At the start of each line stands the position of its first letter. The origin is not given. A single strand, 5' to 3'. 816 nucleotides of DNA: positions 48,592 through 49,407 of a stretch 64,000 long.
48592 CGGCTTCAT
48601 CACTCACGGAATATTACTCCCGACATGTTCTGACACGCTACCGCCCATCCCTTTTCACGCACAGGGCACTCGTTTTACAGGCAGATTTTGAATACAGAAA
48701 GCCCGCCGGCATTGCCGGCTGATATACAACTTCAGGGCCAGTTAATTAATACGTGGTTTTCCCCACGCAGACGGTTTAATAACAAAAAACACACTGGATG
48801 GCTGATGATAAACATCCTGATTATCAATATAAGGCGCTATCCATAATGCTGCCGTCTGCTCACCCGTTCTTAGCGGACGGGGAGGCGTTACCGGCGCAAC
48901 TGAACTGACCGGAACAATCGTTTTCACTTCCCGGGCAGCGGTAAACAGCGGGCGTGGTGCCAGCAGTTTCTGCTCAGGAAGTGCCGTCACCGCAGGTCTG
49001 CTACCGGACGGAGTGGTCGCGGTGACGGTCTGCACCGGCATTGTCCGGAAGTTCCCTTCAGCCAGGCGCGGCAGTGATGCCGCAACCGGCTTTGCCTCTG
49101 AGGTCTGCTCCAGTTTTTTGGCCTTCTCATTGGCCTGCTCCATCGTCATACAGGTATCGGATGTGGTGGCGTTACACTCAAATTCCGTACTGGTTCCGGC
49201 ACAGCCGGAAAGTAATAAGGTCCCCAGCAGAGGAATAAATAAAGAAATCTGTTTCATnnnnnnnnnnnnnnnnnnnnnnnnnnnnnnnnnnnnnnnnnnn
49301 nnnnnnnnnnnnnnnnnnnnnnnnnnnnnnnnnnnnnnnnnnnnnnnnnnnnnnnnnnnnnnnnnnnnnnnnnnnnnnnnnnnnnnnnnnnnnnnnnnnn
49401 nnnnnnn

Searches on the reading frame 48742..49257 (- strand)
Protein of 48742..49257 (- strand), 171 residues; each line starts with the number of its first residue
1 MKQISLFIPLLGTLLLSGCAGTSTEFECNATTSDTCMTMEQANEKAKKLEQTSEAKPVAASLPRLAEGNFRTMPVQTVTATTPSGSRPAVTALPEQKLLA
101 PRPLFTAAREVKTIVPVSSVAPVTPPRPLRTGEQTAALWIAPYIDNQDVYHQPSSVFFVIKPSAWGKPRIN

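Call 3: search_protein_families(library=ncbifam, proteins=[window:48742-49257:-], max_evalue=0.1)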
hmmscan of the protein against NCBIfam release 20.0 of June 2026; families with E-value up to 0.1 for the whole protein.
window:48742-49257:- (171 aa): 3 families
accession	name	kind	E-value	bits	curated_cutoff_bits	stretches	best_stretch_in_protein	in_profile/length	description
NF010293.0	PRK13733.1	subfamily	1.3e-87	292.5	150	1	1-171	1-171/171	F-type conjugal transfer protein TraV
TIGR02747.1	TraV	equivalog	1.1e-39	136.5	44.75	1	3-165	2-145/145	type IV conjugative transfer system lipoprotein TraV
NF040598.1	Ala_zip_lipo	subfamily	0.0079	16.7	43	1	5-54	4-53/90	Lpp/OprI family alanine-zipper lipoprotein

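Call 4: search_protein_families(library=pfam, proteins=[window:48742-49257:-], max_evalue=0.1)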
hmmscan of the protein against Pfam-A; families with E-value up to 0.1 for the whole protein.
window:48742-49257:- (171 aa): 2 families
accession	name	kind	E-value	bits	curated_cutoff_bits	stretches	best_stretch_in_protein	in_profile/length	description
PF09676.15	TraV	-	1.2e-20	75.2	21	1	25-165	2-128/128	Type IV conjugative transfer system lipoprotein (TraV)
PF12168.13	DNA_pol3_tau_4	-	0.051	14.4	25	1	40-72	6-39/82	DNA polymerase III subunits tau domain IV DnaB-binding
